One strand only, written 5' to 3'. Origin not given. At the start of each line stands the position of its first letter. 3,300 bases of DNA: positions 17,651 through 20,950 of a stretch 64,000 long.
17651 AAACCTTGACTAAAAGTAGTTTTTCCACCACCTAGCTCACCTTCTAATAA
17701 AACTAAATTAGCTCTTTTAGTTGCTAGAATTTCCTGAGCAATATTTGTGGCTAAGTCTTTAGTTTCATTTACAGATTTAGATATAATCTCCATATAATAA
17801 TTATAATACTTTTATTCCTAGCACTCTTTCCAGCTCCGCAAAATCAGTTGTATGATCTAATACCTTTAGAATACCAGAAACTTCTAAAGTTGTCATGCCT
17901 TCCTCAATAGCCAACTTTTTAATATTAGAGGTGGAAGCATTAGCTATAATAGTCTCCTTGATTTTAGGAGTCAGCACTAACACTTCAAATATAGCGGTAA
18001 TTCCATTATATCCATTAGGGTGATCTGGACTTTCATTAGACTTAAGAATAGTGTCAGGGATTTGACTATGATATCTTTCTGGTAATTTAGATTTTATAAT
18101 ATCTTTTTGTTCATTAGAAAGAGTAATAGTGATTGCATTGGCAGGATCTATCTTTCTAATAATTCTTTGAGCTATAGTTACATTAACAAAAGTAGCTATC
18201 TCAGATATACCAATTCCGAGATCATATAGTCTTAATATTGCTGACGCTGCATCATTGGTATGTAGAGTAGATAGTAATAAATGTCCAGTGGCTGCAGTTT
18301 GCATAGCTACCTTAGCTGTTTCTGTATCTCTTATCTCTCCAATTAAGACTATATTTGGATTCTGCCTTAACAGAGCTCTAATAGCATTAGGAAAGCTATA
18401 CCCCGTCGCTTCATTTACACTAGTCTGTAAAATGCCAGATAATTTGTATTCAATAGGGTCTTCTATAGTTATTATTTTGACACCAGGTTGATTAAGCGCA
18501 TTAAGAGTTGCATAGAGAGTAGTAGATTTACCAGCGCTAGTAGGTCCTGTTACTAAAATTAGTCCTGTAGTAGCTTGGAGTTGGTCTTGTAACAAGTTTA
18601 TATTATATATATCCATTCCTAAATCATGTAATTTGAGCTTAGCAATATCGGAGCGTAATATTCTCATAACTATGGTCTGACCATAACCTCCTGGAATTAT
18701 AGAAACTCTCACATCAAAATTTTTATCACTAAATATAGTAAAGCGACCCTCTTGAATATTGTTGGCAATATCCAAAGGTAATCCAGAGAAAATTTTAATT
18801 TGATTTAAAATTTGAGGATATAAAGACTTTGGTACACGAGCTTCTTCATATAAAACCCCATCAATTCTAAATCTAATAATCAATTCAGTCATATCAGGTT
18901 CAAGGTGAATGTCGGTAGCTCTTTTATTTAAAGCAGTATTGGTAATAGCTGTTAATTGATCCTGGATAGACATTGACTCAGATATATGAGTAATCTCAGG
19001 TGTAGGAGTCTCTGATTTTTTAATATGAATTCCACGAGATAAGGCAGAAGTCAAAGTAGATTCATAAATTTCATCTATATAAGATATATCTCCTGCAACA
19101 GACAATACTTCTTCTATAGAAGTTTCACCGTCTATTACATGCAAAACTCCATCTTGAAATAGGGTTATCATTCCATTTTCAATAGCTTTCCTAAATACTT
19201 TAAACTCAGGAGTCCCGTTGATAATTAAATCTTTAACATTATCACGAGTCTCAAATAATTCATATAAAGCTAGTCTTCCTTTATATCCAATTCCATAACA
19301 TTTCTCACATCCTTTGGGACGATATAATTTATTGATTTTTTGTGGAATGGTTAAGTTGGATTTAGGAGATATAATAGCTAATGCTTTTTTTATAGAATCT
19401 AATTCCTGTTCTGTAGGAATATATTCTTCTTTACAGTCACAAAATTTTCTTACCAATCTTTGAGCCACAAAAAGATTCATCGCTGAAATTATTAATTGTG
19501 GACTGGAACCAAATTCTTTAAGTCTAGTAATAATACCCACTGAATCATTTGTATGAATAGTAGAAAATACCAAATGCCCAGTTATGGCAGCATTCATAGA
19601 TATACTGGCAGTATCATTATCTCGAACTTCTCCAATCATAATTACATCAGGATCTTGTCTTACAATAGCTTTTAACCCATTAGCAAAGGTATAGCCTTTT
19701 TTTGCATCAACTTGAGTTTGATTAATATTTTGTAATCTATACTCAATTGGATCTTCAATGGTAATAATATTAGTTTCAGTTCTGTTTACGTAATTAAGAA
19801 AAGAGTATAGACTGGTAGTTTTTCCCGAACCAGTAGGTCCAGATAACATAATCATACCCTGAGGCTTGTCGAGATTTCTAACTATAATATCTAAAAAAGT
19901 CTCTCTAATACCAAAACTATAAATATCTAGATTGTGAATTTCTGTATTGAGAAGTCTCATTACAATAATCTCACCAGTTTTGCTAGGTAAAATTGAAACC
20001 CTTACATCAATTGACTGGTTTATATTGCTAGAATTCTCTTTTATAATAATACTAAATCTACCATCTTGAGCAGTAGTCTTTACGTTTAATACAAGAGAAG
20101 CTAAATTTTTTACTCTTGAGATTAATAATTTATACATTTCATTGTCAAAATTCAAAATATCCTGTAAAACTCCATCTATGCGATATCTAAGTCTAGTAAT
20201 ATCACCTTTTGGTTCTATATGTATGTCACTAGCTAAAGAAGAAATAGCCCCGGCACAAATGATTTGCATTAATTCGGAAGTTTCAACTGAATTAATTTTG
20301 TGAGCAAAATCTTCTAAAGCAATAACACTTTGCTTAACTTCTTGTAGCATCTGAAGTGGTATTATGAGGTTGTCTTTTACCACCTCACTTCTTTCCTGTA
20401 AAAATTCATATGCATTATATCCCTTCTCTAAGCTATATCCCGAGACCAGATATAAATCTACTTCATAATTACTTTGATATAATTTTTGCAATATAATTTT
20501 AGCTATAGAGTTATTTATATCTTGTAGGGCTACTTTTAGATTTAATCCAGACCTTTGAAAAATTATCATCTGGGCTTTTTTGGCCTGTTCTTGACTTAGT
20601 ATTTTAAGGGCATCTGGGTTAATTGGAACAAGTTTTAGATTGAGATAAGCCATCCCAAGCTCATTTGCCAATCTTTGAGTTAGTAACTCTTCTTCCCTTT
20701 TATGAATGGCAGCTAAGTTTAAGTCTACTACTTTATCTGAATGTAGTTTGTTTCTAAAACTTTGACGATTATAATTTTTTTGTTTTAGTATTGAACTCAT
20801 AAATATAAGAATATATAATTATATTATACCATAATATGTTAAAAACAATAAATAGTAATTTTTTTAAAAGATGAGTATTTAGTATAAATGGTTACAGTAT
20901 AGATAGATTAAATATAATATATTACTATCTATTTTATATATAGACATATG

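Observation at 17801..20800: Single 999-aa protein with two complete PilB/GspE secretion-ATPase modules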

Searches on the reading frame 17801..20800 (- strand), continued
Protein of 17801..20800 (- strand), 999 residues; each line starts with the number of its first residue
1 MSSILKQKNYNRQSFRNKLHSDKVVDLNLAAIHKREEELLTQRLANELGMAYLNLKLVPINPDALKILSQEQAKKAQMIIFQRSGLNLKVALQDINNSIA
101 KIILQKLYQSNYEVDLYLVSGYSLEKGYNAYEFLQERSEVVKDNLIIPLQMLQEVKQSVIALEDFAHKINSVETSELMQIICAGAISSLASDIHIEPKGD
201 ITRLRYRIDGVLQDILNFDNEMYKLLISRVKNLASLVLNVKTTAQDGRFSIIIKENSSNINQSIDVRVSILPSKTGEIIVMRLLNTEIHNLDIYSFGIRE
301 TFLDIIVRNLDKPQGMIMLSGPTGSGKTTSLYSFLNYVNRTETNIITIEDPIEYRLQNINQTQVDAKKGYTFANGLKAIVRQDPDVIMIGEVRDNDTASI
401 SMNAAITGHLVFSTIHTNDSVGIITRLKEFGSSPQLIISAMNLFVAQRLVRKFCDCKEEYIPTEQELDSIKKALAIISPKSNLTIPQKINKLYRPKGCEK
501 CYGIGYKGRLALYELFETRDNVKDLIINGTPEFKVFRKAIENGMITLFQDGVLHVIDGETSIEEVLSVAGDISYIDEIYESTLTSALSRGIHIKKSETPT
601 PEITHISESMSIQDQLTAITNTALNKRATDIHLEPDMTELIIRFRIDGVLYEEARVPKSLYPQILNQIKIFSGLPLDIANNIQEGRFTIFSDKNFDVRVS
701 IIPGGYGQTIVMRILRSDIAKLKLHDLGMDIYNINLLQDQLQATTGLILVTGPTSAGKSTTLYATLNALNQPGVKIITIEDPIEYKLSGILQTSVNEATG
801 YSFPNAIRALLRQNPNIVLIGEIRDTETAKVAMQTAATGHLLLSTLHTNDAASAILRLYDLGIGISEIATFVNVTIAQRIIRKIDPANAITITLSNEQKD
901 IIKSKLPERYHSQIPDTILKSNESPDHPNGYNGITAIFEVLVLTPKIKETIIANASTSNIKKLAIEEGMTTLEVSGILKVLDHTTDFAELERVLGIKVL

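Call 69: find_encoding_contigs(protein=P0148, flank=6000, max_places=3)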
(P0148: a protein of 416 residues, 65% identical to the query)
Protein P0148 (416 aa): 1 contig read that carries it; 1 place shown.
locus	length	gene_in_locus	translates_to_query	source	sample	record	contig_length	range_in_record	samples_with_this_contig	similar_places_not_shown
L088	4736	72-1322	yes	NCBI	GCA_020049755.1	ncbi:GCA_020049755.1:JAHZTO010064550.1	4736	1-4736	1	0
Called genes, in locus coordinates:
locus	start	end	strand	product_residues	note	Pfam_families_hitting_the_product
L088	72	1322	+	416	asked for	PF00437:T2SSE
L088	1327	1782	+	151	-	PF02367:TsaE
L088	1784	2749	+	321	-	PF00294:PfkB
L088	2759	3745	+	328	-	PF02388:FemAB, PF13480:Acetyltransf_6, PF02388:FemAB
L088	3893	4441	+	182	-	PF00565:SNase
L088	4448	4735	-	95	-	?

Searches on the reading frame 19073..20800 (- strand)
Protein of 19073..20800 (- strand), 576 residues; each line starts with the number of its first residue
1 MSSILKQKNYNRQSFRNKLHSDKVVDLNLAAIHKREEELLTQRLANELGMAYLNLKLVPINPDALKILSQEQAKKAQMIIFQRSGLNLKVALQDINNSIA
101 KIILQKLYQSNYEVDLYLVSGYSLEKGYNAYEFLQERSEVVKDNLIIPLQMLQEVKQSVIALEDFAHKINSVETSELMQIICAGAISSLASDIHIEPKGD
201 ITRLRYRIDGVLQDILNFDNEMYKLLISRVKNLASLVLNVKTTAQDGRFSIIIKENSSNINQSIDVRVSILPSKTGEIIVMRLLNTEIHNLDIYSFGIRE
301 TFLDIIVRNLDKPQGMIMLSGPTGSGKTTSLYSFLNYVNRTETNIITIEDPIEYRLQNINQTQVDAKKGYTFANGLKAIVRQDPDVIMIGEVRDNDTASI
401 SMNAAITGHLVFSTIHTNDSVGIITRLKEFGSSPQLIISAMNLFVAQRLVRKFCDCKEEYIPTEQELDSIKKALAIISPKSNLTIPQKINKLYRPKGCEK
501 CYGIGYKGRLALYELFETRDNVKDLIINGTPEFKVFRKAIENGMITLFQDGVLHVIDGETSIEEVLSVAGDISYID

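Call 28: search_solved_structures(query=window:19073-20800:-, max_evalue=1e-20)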
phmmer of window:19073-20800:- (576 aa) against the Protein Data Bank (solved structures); distinct sequences matched with E-value up to 1e-20: 20.
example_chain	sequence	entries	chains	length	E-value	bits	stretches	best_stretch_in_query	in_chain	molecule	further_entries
3jc8_Ba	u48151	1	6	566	1.4e-96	327.6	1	35-567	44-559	Type IV-A pilus assembly ATPase PilB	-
5zfr_A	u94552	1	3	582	1.6e-94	320.8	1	39-568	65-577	Type IV pilus biogenesis ATPase PilB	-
6olj_C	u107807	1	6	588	5.4e-92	312.5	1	38-568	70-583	Type IV pilus biogenesis ATPase PilB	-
5tsg_B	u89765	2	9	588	6e-92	312.4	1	38-568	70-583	Type IV pilus biogenesis ATPase PilB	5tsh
4pht_A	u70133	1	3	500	5.3e-91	309.2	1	173-569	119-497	General secretory pathway protein E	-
4ksr_A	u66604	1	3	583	4.5e-86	293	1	170-569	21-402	Type II secretion system protein E, Hemolysin-coregulated protein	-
4kss_A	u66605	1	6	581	4.7e-86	292.9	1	170-569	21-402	Type II secretion system protein E, hemolysin-coregulated protein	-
1p9r_A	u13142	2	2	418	6.2e-86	292.5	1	170-567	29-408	General secretion pathway protein E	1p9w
6f8l_G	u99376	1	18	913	1.6e-80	274.6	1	33-567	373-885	Type IV pilus assembly protein PilF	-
5oiu_A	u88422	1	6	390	2.4e-76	260.9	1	183-567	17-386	Type IV pilus assembly protein PilF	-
6ejf_A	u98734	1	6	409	2.7e-76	260.7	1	184-567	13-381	Type IV pilus assembly protein PilF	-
5it5_F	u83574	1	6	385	2.7e-76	260.7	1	184-567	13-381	ATP binding motif-containing protein PilF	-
8dze_A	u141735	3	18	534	5.6e-32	114.5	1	188-566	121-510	BfpD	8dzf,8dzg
2ewv_A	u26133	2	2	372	4.5e-30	108.2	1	295-447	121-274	twitching motility protein PilT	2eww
6ojx_A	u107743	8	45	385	4.9e-30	108.1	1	275-451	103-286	Twitching motility pilus retraction ATPase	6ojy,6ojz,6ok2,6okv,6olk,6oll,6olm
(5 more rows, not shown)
